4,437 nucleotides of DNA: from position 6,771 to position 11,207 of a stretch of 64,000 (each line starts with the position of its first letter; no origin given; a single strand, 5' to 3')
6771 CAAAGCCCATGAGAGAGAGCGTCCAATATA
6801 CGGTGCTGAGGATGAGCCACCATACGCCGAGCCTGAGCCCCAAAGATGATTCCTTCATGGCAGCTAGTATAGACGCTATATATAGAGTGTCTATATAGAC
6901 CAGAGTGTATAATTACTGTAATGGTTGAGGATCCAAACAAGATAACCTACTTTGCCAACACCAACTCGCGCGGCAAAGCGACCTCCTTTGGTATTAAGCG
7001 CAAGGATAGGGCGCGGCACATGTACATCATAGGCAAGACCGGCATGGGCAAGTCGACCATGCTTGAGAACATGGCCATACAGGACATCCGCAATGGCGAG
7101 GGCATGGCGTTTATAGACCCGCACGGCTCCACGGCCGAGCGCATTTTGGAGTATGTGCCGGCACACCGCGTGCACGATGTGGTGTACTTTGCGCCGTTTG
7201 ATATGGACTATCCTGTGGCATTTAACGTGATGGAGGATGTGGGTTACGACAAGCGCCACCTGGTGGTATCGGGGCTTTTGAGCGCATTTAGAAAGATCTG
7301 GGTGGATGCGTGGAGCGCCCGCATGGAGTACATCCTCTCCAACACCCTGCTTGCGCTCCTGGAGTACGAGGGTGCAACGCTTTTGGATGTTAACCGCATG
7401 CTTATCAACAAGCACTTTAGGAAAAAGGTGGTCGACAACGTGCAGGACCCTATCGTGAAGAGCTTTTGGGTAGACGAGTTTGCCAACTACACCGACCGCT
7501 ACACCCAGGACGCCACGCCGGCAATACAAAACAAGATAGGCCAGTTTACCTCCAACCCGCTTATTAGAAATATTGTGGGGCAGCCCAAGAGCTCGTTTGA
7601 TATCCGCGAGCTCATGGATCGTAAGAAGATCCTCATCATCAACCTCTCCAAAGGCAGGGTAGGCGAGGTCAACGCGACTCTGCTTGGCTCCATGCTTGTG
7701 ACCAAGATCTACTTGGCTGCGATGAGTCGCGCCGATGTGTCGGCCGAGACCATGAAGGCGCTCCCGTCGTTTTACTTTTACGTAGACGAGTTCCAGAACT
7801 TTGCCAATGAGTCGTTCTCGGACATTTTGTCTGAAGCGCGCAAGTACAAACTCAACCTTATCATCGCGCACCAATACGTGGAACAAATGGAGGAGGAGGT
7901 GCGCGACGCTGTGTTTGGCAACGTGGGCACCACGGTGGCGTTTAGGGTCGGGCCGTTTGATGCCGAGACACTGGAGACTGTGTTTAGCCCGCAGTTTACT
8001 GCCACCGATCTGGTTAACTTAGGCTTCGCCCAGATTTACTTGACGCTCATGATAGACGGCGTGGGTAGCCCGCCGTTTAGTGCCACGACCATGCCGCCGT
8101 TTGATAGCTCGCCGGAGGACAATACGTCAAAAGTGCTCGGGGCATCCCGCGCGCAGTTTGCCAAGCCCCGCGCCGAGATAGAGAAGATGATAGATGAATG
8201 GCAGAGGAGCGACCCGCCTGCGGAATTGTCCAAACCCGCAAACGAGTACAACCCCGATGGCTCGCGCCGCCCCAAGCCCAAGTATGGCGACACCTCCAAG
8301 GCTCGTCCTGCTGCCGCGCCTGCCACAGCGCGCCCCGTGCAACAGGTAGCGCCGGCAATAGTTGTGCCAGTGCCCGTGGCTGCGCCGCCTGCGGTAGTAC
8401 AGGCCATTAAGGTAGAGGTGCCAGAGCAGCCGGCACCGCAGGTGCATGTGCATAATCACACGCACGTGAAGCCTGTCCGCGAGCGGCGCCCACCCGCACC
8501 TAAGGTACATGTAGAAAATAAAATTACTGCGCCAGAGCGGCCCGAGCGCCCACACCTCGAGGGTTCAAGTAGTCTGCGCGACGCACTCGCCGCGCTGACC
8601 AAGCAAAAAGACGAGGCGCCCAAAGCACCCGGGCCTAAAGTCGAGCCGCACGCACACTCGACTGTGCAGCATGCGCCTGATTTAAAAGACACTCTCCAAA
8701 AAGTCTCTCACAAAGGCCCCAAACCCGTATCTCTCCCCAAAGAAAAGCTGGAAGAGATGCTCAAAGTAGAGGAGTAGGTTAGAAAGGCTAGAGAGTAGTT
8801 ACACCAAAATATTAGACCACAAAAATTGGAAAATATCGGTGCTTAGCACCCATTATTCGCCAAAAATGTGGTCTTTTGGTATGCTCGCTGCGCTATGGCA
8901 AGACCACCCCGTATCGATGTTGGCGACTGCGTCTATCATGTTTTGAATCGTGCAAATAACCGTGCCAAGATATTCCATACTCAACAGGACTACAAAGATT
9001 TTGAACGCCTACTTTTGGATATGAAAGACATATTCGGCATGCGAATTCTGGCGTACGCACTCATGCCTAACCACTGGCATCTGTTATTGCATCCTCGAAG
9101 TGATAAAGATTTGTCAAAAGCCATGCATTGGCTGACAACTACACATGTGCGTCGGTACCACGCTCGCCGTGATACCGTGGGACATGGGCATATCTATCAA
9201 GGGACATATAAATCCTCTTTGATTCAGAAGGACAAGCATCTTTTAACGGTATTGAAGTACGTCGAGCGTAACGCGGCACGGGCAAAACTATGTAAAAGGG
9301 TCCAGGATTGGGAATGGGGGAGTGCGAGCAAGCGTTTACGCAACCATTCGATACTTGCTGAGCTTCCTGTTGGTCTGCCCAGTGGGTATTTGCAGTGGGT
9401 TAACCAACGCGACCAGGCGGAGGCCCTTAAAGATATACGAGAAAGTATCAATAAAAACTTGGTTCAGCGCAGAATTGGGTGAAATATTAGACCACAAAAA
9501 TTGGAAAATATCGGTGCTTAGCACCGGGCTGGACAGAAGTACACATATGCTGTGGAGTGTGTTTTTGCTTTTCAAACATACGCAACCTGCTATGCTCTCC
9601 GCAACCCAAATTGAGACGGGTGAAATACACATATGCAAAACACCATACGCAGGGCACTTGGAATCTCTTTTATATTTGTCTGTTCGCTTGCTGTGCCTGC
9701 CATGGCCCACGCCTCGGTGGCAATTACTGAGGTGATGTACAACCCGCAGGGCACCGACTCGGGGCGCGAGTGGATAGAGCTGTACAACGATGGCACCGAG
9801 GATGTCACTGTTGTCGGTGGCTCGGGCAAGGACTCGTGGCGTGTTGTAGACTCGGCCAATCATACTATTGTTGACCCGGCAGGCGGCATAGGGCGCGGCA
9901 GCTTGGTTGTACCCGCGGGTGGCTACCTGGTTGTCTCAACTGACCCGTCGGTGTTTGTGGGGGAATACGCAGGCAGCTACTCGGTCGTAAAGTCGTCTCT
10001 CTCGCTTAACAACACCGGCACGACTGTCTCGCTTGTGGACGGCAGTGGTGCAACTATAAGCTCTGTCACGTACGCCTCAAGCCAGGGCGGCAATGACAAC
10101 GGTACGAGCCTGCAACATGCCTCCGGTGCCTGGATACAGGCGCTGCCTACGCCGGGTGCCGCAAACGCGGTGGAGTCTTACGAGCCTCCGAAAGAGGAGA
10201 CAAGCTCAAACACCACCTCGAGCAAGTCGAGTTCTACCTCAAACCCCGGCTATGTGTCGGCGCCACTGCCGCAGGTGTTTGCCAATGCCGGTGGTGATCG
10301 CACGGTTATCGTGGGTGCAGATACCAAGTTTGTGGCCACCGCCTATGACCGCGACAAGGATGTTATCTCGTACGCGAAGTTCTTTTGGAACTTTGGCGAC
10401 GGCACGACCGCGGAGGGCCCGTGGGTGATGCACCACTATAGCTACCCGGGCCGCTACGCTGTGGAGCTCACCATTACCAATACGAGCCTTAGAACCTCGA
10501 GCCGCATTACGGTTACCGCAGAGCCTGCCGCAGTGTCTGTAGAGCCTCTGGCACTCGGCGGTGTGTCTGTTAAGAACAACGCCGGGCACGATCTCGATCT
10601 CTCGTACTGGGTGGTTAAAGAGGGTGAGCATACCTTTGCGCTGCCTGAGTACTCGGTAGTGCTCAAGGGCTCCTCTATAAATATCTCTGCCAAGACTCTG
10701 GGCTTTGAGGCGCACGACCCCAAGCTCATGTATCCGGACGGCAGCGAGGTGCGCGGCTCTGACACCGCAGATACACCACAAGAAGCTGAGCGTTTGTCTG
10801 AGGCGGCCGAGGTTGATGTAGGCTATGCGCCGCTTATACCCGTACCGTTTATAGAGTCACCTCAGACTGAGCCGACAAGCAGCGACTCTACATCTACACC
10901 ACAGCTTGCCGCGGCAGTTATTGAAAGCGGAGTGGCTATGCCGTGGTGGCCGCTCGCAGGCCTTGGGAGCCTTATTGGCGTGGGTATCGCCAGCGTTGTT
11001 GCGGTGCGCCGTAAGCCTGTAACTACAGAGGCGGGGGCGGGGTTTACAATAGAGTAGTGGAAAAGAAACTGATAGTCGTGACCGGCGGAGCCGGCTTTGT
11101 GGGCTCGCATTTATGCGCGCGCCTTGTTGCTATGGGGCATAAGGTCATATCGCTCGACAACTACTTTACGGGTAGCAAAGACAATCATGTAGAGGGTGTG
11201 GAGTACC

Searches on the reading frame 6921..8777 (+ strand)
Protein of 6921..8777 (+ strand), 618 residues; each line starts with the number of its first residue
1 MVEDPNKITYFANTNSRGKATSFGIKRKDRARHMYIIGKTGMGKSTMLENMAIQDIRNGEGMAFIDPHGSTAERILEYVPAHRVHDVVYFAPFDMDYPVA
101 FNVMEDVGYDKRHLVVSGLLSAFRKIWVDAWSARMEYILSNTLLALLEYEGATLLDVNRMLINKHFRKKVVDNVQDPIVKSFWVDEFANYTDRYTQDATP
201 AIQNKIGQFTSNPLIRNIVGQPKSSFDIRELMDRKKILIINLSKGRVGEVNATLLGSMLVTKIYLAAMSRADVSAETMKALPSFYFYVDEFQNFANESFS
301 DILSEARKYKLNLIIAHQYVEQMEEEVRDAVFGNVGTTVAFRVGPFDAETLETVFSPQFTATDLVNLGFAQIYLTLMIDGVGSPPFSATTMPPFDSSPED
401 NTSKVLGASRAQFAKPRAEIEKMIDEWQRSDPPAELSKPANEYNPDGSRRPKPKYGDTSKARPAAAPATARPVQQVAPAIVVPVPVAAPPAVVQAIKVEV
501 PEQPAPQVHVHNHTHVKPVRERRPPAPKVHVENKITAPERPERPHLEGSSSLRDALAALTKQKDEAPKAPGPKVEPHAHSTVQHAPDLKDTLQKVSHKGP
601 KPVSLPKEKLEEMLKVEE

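Call 29: search_protein_families(library=pfam, proteins=[window:6921-8777:+], max_evalue=0.001)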
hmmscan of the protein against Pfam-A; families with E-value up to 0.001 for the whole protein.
window:6921-8777:+ (618 aa): 5 families
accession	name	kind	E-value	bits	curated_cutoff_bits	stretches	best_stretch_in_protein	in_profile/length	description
PF10412.15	TrwB_AAD_bind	-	8.8e-11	41.7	20.5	1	27-344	11-311/387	Type IV secretion-system coupling protein DNA-binding domain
PF12696.13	TraG-D_C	-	2.2e-07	31.3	22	1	284-353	2-74/126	TraM recognition site of TraD and TraG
PF01935.23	DUF87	-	0.00015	22.4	23.2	1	31-246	23-205/220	Helicase HerA, central domain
PF02534.20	T4SS-DNA_transf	-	0.00024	20.5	20.1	0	211-326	238-347/468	Type IV secretory system Conjugative DNA transfer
PF13401.12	AAA_22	-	0.00056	20.7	27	0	29-74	3-49/130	AAA domain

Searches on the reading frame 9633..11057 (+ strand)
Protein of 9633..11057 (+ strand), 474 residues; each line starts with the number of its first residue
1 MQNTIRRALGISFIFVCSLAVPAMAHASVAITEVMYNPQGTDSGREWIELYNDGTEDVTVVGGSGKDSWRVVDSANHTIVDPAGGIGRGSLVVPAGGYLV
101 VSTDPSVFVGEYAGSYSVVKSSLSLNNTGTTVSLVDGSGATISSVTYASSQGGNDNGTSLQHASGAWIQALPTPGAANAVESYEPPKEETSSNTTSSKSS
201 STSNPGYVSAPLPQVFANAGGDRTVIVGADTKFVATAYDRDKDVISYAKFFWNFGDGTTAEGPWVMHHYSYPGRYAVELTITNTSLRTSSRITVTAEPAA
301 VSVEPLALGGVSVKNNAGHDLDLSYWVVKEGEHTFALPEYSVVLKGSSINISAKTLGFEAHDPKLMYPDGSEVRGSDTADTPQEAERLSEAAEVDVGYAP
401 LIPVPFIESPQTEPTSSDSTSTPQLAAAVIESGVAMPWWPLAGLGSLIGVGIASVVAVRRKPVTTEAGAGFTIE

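Call 29: search_protein_families(library=pfam, proteins=[window:9633-11057:+], max_evalue=0.001)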
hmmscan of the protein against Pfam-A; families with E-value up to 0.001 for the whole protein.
window:9633-11057:+ (474 aa): 3 families
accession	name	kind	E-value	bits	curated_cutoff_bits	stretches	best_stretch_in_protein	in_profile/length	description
PF00932.25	LTD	-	1.3e-18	67.8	34.3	1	23-148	2-108/109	Lamin Tail Domain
PF18911.6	PKD_4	-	7.9e-14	51.9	27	1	217-292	6-79/85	PKD domain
PF00801.26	PKD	-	1.7e-09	38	23.5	1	228-295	14-79/80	PKD domain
